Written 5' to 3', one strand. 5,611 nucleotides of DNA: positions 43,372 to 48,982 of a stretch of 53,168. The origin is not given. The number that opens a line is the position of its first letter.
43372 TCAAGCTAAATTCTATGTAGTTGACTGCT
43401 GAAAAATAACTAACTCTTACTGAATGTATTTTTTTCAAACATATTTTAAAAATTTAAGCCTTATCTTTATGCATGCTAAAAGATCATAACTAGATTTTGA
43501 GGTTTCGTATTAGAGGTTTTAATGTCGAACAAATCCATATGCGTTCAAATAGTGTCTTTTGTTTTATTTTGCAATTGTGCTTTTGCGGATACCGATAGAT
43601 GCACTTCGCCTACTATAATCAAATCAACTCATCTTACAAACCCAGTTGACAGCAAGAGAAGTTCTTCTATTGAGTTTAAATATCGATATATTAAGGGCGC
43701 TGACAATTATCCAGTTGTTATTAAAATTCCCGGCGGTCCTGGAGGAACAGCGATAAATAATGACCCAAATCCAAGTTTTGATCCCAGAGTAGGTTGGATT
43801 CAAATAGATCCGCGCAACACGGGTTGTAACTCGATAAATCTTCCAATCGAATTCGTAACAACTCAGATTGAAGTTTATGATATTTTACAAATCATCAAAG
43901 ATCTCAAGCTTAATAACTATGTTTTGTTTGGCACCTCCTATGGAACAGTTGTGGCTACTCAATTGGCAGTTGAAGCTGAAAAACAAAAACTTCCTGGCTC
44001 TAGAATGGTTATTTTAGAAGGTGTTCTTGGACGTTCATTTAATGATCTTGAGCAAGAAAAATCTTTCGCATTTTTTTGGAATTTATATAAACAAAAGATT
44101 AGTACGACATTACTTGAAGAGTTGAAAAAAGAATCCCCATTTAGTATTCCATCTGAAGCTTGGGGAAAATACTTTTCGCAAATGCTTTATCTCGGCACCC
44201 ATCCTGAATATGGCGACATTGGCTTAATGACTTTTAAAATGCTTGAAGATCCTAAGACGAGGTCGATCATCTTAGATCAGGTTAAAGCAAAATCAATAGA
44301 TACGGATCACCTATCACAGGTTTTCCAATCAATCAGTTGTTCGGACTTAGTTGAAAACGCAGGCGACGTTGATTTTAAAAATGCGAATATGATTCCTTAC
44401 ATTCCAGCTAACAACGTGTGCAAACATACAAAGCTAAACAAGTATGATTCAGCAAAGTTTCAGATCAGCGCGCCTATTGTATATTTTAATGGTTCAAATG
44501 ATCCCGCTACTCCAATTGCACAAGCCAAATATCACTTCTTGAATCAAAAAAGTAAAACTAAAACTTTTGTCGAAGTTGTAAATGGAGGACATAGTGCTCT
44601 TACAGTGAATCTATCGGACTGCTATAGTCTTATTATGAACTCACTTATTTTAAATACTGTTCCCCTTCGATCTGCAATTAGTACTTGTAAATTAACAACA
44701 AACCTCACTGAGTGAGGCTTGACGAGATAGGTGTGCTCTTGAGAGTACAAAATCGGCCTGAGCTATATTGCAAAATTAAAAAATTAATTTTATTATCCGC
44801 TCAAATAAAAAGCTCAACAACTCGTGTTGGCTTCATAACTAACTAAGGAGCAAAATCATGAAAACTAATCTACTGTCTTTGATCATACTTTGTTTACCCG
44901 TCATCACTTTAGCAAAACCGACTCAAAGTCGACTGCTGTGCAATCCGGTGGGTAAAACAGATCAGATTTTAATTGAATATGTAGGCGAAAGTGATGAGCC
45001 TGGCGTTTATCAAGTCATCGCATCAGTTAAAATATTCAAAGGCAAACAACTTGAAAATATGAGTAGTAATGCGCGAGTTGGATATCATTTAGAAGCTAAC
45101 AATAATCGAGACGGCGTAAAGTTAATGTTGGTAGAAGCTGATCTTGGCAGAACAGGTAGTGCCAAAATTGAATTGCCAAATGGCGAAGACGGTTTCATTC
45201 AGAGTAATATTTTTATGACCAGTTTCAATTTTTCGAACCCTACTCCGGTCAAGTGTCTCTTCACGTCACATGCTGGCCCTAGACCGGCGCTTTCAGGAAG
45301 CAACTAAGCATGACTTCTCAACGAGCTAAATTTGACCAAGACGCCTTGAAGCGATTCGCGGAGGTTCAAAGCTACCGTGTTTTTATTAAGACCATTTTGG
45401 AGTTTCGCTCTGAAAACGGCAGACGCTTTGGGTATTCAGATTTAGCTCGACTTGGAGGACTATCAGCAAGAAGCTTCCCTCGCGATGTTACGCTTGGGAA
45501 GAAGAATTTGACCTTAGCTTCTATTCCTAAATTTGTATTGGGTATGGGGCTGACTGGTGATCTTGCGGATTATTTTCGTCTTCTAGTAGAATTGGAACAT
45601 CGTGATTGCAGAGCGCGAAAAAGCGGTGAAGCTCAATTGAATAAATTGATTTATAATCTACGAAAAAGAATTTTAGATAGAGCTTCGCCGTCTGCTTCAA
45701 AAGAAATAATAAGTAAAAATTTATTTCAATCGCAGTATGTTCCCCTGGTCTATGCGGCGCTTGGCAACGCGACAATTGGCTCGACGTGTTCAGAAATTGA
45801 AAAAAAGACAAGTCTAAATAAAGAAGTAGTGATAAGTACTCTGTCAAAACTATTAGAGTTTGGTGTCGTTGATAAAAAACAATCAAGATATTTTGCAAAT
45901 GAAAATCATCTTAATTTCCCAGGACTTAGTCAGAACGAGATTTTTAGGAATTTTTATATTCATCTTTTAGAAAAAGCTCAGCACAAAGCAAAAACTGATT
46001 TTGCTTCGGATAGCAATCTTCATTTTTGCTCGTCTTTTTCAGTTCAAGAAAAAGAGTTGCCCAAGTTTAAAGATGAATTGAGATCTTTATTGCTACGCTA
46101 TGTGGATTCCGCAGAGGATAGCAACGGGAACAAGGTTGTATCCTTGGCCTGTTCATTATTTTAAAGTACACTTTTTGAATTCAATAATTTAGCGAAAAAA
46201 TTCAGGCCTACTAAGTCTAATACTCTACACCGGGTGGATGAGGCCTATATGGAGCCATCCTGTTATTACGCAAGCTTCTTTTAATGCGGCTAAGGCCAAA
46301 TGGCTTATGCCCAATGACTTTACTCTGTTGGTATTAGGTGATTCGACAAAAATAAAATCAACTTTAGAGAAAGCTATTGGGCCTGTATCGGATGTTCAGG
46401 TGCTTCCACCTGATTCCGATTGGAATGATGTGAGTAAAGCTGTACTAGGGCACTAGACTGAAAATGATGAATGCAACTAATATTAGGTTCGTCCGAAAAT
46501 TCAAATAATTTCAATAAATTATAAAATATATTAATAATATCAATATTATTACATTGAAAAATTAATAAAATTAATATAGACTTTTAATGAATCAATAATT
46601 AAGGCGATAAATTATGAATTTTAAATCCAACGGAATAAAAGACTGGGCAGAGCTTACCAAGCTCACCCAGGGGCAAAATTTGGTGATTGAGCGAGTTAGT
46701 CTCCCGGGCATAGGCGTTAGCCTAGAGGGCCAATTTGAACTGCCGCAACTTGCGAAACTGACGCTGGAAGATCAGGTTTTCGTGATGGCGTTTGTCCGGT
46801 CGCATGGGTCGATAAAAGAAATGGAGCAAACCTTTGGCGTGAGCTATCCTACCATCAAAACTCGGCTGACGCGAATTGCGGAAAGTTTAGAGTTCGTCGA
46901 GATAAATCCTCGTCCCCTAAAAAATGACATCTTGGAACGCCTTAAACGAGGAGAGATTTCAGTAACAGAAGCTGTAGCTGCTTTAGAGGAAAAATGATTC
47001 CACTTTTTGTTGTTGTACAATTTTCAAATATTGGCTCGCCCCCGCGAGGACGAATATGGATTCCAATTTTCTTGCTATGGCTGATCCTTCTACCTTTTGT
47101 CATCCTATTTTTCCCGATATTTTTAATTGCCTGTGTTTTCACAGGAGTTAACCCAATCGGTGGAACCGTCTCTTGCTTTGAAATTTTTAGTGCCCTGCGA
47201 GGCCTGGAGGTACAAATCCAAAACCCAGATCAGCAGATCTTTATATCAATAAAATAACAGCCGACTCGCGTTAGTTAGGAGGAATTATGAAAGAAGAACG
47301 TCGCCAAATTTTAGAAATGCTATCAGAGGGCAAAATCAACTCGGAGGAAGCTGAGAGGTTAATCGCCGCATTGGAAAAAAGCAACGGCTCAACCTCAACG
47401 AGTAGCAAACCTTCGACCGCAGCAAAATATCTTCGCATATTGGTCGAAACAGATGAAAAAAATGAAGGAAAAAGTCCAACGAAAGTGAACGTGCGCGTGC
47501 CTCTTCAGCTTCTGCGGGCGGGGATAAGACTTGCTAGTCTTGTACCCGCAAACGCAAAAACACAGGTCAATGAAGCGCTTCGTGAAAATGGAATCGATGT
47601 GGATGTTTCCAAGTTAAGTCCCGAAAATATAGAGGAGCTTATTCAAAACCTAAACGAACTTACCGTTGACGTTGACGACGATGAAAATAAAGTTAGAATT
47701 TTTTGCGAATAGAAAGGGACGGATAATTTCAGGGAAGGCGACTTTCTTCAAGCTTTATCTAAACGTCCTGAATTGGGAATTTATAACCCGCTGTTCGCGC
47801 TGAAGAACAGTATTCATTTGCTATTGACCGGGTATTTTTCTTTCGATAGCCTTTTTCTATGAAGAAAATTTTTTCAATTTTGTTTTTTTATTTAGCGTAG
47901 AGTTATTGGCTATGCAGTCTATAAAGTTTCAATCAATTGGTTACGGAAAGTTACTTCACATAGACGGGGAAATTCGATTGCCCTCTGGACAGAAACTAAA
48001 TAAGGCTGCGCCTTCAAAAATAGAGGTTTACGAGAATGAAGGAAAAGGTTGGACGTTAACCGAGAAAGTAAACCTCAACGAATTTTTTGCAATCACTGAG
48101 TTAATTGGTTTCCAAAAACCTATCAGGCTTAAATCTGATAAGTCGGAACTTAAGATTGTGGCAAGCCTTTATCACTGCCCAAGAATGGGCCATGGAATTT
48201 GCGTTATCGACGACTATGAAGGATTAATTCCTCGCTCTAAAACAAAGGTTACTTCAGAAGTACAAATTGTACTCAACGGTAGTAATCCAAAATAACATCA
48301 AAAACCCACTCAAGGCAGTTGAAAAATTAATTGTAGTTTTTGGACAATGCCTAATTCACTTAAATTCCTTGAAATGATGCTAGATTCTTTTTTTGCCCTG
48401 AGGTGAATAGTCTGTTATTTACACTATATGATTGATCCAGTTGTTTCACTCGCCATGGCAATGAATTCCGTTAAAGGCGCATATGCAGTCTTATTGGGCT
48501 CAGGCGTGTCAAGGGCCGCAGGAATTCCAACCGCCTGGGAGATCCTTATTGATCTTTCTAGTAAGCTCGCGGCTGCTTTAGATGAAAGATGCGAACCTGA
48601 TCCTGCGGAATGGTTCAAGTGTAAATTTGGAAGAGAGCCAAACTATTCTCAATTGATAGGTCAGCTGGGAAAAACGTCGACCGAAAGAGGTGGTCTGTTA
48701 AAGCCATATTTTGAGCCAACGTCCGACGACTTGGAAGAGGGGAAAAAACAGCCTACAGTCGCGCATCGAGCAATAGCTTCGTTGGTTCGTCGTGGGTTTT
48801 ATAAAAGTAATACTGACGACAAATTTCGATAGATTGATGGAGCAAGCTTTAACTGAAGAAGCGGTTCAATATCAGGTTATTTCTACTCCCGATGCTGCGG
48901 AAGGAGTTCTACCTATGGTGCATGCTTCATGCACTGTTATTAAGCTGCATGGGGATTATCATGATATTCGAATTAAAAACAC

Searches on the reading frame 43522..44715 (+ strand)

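Call 30: search_protein_families(library=pfam, proteins=[window:43522-44715:+], max_evalue=0.001)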
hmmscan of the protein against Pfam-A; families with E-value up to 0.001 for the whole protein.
window:43522-44715:+ (397 aa): 1 family
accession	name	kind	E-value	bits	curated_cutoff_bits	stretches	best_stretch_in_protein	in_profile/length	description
PF00561.26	Abhydrolase_1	-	2.6e-08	34.3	25.8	0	302-360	185-241/245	alpha/beta hydrolase fold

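Call 79: search_protein_families(library=padloc, proteins=[window:43522-44715:+], max_evalue=0.001)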
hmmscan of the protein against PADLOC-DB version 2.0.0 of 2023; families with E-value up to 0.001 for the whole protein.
window:43522-44715:+ (397 aa): 0 families

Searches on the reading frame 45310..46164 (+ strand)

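Call 30: search_protein_families(library=pfam, proteins=[window:45310-46164:+], max_evalue=0.001)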
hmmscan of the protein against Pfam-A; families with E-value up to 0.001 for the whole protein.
window:45310-46164:+ (284 aa): 1 family
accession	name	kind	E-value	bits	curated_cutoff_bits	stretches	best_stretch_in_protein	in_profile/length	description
PF14394.12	DUF4423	-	2.1e-12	47.6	30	1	138-284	17-163/165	Domain of unknown function (DUF4423)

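Call 79: search_protein_families(library=padloc, proteins=[window:45310-46164:+], max_evalue=0.001)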
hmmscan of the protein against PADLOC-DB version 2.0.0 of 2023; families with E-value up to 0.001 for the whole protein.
window:45310-46164:+ (284 aa): 0 families

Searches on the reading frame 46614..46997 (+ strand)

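Call 30: search_protein_families(library=pfam, proteins=[window:46614-46997:+], max_evalue=0.001)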
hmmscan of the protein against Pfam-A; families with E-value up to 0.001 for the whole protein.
window:46614-46997:+ (127 aa): 1 family
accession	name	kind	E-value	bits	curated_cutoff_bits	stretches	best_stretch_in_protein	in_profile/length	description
PF09862.15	DUF2089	-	7e-17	61.3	33.4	1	49-94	1-46/47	Domain of unknown function (DUF2089)-HTH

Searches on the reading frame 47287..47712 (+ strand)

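Call 30: search_protein_families(library=pfam, proteins=[window:47287-47712:+], max_evalue=0.001)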
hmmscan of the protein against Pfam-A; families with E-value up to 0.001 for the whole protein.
window:47287-47712:+ (141 aa): 2 families
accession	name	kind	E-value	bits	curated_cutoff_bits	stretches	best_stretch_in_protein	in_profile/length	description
PF22746.1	SHOCT-like_DUF2089-C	-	2e-10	40.3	27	1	3-32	1-30/32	SHOCT-like domain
PF02637.23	GatB_Yqey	-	2.4e-05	24.7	27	0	92-124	22-54/148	GatB domain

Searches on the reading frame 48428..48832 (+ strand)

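Call 30: search_protein_families(library=pfam, proteins=[window:48428-48832:+], max_evalue=0.001)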
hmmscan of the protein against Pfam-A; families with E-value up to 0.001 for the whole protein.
window:48428-48832:+ (134 aa): 0 families

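Call 79: search_protein_families(library=padloc, proteins=[window:48428-48832:+], max_evalue=0.001)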
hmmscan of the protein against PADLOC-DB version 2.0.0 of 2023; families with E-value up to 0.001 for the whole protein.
window:48428-48832:+ (134 aa): 3 families
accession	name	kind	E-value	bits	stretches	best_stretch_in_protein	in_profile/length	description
PDLC05061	PDC-S65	-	1.5e-54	184.3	1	1-124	12-138/592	-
PDLC05060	PDC-S65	-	2.2e-09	34.7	1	77-125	2-47/503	-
PDLC02419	Aga_SIR2-PNTD1-PNTD2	-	1e-05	22.5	1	19-47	8-36/558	Class I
